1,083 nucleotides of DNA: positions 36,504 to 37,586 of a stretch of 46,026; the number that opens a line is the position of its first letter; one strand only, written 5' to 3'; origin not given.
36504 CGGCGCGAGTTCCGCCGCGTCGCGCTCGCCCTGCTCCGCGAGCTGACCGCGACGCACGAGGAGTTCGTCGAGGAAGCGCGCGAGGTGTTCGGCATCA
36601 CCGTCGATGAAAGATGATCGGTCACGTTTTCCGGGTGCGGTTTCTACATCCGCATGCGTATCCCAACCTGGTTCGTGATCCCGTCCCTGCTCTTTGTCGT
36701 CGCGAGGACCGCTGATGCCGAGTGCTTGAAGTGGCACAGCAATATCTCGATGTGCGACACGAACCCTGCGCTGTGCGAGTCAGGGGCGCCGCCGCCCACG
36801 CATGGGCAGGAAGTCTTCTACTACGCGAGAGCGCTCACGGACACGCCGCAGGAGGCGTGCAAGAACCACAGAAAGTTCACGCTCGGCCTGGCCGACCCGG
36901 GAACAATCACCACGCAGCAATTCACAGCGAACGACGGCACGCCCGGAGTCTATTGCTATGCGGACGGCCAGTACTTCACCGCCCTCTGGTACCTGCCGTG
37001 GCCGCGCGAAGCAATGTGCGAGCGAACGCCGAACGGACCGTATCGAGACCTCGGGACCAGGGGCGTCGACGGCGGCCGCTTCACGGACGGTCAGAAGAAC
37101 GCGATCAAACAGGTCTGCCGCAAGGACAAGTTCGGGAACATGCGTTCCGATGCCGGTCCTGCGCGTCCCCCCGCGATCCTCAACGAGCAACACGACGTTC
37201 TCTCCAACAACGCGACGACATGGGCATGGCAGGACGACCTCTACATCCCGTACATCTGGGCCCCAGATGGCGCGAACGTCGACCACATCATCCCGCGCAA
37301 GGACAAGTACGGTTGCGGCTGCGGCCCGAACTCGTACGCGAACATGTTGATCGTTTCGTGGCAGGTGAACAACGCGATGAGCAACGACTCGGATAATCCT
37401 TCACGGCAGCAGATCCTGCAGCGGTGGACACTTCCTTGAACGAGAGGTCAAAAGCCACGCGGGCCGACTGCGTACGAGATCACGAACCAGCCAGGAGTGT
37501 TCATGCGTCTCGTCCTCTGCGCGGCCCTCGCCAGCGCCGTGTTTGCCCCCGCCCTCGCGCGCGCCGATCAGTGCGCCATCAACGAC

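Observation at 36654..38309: Low-GC islet encoding a secreted Cys-rich protein with an HNH-like nuclease motif, followed by a second secreted unknown protein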

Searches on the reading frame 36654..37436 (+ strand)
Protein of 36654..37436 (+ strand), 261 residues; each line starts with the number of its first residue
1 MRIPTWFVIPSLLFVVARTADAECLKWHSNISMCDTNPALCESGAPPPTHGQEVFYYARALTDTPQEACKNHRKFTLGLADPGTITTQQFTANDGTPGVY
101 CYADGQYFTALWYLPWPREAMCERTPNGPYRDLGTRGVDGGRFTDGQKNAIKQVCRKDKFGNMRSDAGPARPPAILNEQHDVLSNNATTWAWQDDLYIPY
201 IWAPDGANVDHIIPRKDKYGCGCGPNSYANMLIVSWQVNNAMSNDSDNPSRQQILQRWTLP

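Call 3: search_protein_families(library=pfam, proteins=[window:36654-37436:+], max_evalue=10)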
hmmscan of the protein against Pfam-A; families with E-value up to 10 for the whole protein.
window:36654-37436:+ (261 aa): 0 families

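Call 4: search_protein_families(library=ncbifam, proteins=[window:36654-37436:+], max_evalue=10)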
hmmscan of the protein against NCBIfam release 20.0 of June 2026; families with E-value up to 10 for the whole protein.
window:36654-37436:+ (261 aa): 1 family
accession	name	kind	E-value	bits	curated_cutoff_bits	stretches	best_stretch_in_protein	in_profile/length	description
NF007464.0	PRK10040.1-4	equivalog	0.24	12.2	168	1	12-105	12-104/112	hypothetical protein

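Call 5: search_solved_structures(query=window:36654-37436:+, max_evalue=10, show_alignments=3)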
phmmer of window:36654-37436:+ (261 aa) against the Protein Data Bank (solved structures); distinct sequences matched with E-value up to 10: 5.
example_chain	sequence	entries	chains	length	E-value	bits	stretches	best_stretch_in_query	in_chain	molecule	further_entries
1l1d_A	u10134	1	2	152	0.16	14.7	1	174-230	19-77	peptide methionine sulfoxide reductase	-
3hcg_A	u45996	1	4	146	0.16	14.7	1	174-230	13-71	Peptide methionine sulfoxide reductase msrA/msrB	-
3b8z_A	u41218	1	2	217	1.8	11.2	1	56-89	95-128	protein ADAMTS-5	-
3ljt_A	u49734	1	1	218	1.8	11.2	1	56-89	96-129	A disintegrin and metalloproteinase with thrombospondin motifs 5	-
3hy7_A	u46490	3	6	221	1.9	11.2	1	56-89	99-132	A disintegrin and metalloproteinase with thrombospondin motifs 5 | Catalytic Domain of ADAMTS-5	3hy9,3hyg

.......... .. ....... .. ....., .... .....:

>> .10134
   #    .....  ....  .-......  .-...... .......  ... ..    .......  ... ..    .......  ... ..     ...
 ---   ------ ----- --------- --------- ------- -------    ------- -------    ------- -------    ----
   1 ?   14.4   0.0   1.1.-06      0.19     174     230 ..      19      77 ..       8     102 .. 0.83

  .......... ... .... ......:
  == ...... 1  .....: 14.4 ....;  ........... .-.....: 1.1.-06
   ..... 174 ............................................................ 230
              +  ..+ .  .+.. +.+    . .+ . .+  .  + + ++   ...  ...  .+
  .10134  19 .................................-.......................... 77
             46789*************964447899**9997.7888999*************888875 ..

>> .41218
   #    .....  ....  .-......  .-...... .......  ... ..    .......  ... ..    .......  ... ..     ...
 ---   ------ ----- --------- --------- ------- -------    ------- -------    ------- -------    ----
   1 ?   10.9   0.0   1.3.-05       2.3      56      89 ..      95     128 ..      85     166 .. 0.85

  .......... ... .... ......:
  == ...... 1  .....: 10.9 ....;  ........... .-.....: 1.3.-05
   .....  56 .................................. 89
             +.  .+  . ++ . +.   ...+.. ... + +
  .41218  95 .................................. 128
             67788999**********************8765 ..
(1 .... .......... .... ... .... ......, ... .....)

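Call 6: find_homologous_proteins(query=window:36654-37436:+, max_evalue=0.001)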
Query window:36654-37436:+ (261 aa): 12 proteins with E <= 0.001 among 170 candidates.
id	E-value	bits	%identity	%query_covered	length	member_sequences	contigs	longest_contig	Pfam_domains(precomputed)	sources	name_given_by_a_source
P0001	8.6e-186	634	100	100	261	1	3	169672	-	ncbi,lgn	-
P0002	5.5e-67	244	45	99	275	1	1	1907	-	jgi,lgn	jgi:hypothetical protein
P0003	1.3e-56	210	48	86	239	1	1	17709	-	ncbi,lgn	-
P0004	1.2e-54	204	41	98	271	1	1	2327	-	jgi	jgi:hypothetical protein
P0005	5.2e-53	198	42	97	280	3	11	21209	-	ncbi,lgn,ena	-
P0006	8.1e-52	195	42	100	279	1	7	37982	-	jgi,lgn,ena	jgi:hypothetical protein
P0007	1.1e-51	194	40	96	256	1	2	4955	-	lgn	-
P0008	1.8e-51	193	41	93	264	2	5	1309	-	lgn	-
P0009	7.2e-38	149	37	93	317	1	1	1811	-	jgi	jgi:hypothetical protein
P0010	1.7e-29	121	34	100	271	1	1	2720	-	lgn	-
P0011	4.4e-20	90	38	59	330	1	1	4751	-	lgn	-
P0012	2.8e-17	81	31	99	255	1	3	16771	-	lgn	-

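Call 9: search_protein_representatives(protein=window:36654-37436:+)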
Query: 261 residues. Proteins with E-value up to 0.001 (for the whole library): 128; up to 1e-10: 53; up to 1e-30: 5. The best 128 are listed.
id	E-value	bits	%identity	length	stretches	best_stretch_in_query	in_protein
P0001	2.7e-186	634.1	100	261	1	1-261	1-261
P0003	4.0e-57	210.3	52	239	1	36-261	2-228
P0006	2.6e-52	194.5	46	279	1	15-261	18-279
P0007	3.6e-52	194.1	42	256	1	13-261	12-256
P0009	2.3e-38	148.8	42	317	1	20-260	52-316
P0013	4.5e-30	121.5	35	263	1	13-257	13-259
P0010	5.5e-30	121.2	37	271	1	9-261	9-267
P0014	9.3e-27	110.7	59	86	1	179-261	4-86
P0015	8.0e-24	101.0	33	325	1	16-258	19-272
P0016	3.7e-23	98.8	39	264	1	13-261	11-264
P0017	5.3e-23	98.3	44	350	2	207-260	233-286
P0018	1.5e-22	96.8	38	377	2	207-261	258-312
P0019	6.8e-22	94.7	35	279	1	8-259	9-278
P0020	3.9e-21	92.2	37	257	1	17-258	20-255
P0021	6.5e-21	91.5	42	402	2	97-260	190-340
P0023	1.0e-18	84.2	45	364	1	118-259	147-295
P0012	9.0e-18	81.2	44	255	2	202-261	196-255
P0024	1.3e-17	80.7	32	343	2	106-259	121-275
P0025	5.2e-17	78.7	38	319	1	101-259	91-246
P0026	1.2e-16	77.5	39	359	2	118-260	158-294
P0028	4.7e-16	75.5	35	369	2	113-259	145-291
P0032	1.2e-14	71.0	34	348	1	16-258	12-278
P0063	3.0e-10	56.5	33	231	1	94-244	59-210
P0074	5.8e-09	52.3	33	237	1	66-245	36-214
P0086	2.3e-07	47.0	32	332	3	201-260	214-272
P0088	3.8e-07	46.3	45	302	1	206-261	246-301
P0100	2.3e-06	43.7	32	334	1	135-246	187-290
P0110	6.1e-05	39.1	37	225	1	89-249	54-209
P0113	6.5e-05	39.0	31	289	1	62-247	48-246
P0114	7.6e-05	38.7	32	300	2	128-248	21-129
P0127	3.5e-04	36.6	32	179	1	133-250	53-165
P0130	4.2e-04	36.3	37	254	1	137-257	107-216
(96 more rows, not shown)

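Call 14: search_protein_families(library=pfam, alignment_id=A2, max_evalue=0.01)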
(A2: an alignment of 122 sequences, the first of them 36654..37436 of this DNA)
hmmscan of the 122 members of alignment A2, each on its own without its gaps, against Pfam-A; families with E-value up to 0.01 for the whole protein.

A. member 1, window:36654-37436:+ (261 aa): 0 families

B. families by the number of members that match (of 122 scanned): 3 families
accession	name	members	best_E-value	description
PF01844.29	HNH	2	1.1e-09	HNH endonuclease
PF13395.12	HNH_4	1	2.3e-15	HNH endonuclease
PF14279.12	HNH_5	1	1.6e-12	HNH endonuclease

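Call 18: find_encoding_contigs(protein=P0001, flank=10000, max_places=4)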
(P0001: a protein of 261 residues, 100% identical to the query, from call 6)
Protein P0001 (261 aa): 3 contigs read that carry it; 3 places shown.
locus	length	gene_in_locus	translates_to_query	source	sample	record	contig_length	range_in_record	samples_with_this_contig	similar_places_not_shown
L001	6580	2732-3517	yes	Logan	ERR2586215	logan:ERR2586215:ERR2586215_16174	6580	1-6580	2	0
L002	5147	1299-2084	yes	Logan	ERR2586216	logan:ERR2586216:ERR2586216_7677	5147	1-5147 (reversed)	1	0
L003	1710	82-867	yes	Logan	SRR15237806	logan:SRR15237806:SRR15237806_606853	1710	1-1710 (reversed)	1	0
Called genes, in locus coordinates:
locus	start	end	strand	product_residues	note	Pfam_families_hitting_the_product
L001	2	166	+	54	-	?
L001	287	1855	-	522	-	PF03109:ABC1 (faint), PF00069:Pkinase, PF07714:PK_Tyr_Ser-Thr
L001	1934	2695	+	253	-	PF04542:Sigma70_r2 (weak)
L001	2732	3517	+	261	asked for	-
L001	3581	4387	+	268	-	-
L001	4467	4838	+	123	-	PF00903:Glyoxalase, PF18029:Glyoxalase_6 (faint)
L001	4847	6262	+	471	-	PF00672:HAMP, PF00512:HisKA, PF13581:HATPase_c_2 (weak), PF02518:HATPase_c, PF14501:HATPase_c_5 (faint)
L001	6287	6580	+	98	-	?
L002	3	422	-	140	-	?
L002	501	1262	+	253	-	PF04542:Sigma70_r2 (weak)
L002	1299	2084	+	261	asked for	-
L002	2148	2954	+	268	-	-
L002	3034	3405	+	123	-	PF00903:Glyoxalase, PF18029:Glyoxalase_6 (faint)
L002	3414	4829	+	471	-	PF00672:HAMP, PF00512:HisKA, PF13581:HATPase_c_2 (weak), PF02518:HATPase_c, PF14501:HATPase_c_5 (faint)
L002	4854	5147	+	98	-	?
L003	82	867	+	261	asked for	-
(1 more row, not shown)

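Call 19: find_encoding_contigs(protein=P0006, flank=6000, max_places=3)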
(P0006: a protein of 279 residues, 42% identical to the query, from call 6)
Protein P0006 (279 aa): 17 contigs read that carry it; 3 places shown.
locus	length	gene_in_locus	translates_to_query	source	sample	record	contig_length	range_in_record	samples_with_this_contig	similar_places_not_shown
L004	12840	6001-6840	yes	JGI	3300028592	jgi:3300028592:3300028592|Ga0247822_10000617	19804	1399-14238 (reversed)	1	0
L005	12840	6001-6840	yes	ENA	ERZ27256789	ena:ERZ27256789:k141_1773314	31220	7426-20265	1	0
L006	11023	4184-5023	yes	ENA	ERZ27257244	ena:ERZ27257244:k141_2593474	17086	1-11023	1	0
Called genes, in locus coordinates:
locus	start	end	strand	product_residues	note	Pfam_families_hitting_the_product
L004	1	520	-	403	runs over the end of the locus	PF00890:FAD_binding_2 (faint), PF01266:DAO (faint), PF01494:FAD_binding_3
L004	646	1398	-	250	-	PF08281:Sigma70_r4_2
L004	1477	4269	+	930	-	PF00069:Pkinase, PF03109:ABC1 (faint), PF07714:PK_Tyr_Ser-Thr, PF13424:TPR_12, PF24885:TPR_NPHP3, PF13374:TPR_10 (weak), PF13424:TPR_12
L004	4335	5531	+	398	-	-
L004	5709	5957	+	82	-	-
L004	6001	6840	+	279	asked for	-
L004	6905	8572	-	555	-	PF00106:adh_short, PF13561:adh_short_C2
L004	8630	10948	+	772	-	PF01804:Penicil_amidase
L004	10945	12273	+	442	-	PF01323:DSBA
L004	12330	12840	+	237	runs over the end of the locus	-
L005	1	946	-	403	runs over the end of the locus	PF00890:FAD_binding_2 (faint), PF01266:DAO (faint), PF01494:FAD_binding_3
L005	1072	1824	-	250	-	PF08281:Sigma70_r4_2 (weak)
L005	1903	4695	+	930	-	PF00069:Pkinase, PF03109:ABC1 (faint), PF07714:PK_Tyr_Ser-Thr, PF13424:TPR_12, PF24885:TPR_NPHP3, PF13374:TPR_10 (weak), PF13424:TPR_12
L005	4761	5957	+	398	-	-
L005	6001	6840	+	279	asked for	-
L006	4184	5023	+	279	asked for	-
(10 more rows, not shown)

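Call 20: predict_structure(alignment_id=A2)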
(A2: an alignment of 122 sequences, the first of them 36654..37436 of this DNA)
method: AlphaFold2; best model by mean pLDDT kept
length: 261 residues; sequences in the alignment: 122
mean_pLDDT: 91.5   pTM: 0.85
mean pLDDT of the five models: 91.5, 91.5, 91.2, 90.6, 90.7
residues with pLDDT >= 90: 200; 70-90: 45; 50-70: 14; < 50: 2
segments of 3 or more residues with pLDDT < 50: none
pLDDT, mean of each block of 10 residues (from residue 1): 57 70 94 97 97 96 97 94 92 97 96 97 97 96 95 88 91 90 87 76 93 97 97 95 95 98 91
secondary structure, 60 per line:
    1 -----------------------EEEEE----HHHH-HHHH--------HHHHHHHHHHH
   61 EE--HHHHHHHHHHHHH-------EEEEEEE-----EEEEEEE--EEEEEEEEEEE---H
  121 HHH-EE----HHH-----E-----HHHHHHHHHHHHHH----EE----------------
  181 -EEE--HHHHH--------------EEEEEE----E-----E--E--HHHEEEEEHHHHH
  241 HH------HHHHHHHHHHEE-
elements in order: E24-28 H33-36 H38-41 H50-60 H65-77 E85-91 E97-103 E106-116 H120-123 H145-158 E182-184 H187-191 E206-211 E231-235 H236-242 H249-258

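Call 21: find_encoding_contigs(protein=P0005, flank=6000, max_places=3)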
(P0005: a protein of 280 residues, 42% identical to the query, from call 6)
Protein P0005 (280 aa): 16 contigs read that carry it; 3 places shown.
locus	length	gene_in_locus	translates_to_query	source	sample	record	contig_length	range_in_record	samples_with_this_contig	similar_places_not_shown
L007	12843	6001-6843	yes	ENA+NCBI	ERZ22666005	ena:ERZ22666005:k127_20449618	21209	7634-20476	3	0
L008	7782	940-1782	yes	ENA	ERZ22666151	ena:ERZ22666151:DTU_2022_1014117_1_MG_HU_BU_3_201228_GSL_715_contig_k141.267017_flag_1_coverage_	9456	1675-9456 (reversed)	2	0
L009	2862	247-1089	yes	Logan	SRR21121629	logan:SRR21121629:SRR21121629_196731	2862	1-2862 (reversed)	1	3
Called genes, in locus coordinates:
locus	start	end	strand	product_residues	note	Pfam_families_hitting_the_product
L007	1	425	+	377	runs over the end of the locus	-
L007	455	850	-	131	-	PF00190:Cupin_1 (weak), PF07883:Cupin_2, PF02311:AraC_binding (weak)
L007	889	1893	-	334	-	PF25390:WD40_RLD, PF00415:RCC1 (faint), PF13540:RCC1_2 (weak), PF25390:WD40_RLD, PF13540:RCC1_2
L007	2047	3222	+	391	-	PF00200:Disintegrin (weak)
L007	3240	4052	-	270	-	-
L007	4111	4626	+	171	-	-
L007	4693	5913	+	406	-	PF00108:Thiolase_N, PF02803:Thiolase_C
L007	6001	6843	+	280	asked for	-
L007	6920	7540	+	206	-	-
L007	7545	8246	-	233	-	PF20533:DUF6748 (weak)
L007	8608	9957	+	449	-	-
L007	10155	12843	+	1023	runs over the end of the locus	PF00069:Pkinase, PF07714:PK_Tyr_Ser-Thr, PF13191:AAA_16, PF13401:AAA_22 (weak)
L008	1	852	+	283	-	?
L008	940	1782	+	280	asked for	-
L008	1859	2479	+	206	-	-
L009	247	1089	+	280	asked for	-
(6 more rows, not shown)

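Call 22: find_encoding_contigs(protein=P0003, flank=6000, max_places=2)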
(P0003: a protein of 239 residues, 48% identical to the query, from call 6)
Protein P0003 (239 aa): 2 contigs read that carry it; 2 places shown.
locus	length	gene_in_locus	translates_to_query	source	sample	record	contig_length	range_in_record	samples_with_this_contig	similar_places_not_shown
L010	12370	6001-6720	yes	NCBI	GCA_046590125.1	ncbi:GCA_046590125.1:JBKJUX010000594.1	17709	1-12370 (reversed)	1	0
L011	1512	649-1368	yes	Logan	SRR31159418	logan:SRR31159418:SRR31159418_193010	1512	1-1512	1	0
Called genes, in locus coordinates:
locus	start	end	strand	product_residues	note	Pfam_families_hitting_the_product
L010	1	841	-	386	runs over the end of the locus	PF02771:Acyl-CoA_dh_N, PF02770:Acyl-CoA_dh_M, PF00441:Acyl-CoA_dh_1, PF08028:Acyl-CoA_dh_2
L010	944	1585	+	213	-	PF08291:Peptidase_M15_3 (faint), PF05951:Peptidase_M15_2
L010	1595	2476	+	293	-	PF00749:tRNA-synt_1c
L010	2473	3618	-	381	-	-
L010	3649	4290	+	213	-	-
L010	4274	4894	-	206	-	-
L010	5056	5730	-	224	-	-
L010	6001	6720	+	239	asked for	-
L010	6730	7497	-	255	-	PF00483:NTP_transferase, PF12804:NTP_transf_3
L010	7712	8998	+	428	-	PF01066:CDP-OH_P_transf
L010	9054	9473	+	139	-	-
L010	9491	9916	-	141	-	PF13616:Rotamase_3, PF00639:Rotamase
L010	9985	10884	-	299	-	PF01007:IRK, PF07885:Ion_trans_2, PF17655:IRK_C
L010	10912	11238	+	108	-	-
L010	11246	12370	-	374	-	?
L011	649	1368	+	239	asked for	-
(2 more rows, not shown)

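Call 38: find_related_loci(query=A1, collection=genome_contigs, flank=8000)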
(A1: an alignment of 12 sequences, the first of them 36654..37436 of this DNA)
Query A1 (261 aa) in genome_contigs; peptide patterns used: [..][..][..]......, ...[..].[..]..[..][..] (x = any residue, [..] = any of these).
23 stretches matched a pattern, but none encodes a relative of the query by tblastn (E <= 1e-3).

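Call 41: list_cluster_members(proteins=[P0001, P0003, P0005, P0140, P0143])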
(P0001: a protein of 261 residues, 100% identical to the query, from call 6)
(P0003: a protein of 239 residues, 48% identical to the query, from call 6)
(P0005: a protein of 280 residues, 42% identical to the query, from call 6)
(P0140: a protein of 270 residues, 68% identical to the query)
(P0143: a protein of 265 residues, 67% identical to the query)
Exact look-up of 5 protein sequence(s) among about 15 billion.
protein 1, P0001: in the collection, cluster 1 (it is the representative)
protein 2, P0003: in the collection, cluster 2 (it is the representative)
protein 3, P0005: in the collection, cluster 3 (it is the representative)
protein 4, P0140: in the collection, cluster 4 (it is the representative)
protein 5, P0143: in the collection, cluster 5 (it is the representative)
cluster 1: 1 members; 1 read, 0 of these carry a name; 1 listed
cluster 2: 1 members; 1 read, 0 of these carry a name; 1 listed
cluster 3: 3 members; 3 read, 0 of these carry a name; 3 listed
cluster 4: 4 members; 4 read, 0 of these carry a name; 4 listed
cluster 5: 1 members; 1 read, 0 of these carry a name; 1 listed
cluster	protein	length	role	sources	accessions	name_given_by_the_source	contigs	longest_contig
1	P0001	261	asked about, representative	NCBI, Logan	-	-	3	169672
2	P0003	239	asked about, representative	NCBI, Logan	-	-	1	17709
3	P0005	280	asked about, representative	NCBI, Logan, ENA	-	-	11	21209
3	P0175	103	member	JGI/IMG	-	-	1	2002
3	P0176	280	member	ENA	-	-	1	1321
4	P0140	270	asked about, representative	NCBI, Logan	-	-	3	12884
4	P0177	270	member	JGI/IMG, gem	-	-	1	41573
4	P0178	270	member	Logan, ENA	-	-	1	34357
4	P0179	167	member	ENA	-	-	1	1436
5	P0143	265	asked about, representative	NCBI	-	-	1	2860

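Call 45: search_solved_structures(query=A2, max_evalue=1, show_alignments=4)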
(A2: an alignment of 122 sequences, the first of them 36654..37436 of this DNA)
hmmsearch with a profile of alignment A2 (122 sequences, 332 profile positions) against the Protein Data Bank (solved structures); distinct sequences matched with E-value up to 1: 1.
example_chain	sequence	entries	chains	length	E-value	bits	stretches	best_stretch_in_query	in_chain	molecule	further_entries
7enh_A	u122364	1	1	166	0.29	13.9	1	219-265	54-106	CRISPR-associated endonuclease Cas9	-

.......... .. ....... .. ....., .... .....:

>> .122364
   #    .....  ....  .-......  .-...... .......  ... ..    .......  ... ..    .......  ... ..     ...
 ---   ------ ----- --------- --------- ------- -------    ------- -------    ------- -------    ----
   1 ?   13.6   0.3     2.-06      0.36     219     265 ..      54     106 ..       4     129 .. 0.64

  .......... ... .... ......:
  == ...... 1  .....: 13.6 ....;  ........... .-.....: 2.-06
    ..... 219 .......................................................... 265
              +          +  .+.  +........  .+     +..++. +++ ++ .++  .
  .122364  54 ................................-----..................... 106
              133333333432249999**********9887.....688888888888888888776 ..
